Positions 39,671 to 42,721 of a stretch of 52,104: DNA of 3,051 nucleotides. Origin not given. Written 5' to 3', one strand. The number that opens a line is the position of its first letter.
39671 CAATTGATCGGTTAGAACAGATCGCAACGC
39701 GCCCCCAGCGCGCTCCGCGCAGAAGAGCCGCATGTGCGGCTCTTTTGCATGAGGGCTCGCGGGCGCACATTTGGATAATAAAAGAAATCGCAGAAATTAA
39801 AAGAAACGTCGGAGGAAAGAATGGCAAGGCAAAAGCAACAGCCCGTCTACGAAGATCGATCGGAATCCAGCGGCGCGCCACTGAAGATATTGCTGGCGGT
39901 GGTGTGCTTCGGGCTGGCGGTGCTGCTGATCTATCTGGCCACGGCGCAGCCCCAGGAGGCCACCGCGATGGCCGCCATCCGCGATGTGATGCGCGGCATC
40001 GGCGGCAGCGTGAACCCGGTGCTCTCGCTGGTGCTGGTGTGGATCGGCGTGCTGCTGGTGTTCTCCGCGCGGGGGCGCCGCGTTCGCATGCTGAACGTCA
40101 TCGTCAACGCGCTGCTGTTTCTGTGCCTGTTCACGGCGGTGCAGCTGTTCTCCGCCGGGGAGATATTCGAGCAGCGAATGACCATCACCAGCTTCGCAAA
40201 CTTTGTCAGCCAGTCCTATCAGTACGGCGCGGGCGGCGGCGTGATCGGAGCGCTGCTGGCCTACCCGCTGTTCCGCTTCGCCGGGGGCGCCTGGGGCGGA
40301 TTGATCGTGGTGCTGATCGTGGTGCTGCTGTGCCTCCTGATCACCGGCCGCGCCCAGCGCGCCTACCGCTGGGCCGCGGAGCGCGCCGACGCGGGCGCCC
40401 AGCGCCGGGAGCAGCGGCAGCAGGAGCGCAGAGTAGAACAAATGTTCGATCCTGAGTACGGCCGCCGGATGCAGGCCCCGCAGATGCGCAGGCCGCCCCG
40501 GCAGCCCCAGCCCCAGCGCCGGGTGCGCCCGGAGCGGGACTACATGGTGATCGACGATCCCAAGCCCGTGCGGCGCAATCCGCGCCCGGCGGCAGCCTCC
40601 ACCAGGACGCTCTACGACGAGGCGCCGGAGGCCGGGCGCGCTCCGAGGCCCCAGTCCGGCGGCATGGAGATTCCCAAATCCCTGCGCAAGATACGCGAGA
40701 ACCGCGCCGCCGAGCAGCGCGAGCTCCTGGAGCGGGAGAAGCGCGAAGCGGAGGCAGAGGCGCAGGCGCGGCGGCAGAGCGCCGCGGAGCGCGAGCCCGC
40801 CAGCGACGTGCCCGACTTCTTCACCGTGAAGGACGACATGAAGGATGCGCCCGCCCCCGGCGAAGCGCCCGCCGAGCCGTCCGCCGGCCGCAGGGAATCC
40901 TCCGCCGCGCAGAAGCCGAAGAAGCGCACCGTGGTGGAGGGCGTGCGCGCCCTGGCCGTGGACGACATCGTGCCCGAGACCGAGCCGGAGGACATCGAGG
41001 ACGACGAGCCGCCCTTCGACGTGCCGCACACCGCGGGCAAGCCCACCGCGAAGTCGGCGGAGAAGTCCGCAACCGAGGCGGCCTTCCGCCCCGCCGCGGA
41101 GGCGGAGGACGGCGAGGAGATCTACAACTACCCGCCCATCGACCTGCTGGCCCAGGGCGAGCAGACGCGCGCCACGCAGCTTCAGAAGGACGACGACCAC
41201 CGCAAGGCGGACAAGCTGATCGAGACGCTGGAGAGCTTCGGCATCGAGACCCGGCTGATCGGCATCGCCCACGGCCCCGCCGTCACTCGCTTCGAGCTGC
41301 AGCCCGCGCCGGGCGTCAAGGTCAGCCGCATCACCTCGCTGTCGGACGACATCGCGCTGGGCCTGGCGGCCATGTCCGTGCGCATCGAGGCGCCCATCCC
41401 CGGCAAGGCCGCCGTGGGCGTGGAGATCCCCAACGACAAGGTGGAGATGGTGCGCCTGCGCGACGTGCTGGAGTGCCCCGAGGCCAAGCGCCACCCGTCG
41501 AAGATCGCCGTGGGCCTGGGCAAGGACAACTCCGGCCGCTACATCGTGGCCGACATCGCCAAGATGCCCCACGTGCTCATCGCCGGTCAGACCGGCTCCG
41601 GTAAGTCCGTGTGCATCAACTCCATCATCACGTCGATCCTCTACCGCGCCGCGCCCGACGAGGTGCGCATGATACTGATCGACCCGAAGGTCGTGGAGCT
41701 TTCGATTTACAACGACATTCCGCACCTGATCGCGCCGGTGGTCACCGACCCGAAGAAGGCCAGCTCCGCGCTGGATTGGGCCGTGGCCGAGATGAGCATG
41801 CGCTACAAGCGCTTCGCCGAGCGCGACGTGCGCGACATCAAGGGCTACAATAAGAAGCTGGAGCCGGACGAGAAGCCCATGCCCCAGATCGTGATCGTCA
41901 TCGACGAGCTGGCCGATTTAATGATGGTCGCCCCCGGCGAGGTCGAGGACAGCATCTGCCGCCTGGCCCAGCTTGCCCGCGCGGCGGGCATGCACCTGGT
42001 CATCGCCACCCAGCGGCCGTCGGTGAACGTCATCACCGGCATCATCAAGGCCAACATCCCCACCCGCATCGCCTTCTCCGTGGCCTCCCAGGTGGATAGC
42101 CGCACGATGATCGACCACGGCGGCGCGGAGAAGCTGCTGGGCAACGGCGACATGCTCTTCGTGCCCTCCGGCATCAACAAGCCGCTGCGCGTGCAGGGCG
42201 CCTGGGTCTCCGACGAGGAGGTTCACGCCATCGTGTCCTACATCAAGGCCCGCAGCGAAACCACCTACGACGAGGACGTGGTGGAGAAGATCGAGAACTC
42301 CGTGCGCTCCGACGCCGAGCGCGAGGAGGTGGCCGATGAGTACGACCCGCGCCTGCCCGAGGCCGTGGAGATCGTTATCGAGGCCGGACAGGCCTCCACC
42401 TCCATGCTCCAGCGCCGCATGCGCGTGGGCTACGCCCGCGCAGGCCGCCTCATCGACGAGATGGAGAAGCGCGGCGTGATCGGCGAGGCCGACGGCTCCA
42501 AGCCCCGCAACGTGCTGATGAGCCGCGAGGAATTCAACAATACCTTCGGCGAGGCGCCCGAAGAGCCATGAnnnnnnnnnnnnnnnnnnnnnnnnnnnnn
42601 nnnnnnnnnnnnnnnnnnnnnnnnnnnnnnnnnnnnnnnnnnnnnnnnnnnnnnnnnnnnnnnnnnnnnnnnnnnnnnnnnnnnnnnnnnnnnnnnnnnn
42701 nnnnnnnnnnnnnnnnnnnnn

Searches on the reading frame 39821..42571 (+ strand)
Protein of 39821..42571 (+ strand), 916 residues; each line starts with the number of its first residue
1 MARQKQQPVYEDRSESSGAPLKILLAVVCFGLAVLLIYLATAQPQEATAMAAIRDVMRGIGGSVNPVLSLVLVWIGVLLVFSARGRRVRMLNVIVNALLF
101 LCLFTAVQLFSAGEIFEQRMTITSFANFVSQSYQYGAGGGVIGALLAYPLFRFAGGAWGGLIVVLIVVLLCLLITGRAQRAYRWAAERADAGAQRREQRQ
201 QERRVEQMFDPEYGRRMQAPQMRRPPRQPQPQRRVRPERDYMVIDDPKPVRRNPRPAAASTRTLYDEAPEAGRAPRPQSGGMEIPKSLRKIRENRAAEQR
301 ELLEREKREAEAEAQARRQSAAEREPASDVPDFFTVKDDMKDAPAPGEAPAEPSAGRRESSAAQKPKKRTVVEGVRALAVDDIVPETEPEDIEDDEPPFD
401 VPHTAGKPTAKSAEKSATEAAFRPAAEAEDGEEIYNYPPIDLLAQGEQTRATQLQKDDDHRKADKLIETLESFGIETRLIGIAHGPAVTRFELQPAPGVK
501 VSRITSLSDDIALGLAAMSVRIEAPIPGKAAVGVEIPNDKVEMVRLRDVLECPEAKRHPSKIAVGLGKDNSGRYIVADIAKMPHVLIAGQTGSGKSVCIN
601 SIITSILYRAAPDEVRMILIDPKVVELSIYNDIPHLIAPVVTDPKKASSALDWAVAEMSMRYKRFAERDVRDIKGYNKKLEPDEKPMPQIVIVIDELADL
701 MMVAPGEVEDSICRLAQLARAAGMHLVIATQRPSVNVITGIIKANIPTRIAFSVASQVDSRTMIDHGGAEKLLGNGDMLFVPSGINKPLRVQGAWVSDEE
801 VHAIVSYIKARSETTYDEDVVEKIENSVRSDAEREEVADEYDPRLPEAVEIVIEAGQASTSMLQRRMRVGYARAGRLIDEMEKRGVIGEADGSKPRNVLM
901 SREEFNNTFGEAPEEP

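Call 41: search_protein_families(library=pfam, proteins=[window:39821-42571:+])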
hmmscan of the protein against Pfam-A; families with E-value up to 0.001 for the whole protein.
window:39821-42571:+ (916 aa): 4 families
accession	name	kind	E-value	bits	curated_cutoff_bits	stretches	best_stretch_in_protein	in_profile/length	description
PF01580.24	FtsK_SpoIIIE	-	1.4e-65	221.2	24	1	545-735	1-221/221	FtsK/SpoIIIE family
PF17854.6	FtsK_alpha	-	1.5e-31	109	22.9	1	438-538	2-101/101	FtsK alpha domain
PF09397.16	FtsK_gamma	-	5.3e-29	100.2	30.6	1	840-900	2-62/63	Ftsk gamma domain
PF01935.23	DUF87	-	8.8e-05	23.1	23.2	1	577-622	16-60/220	Helicase HerA, central domain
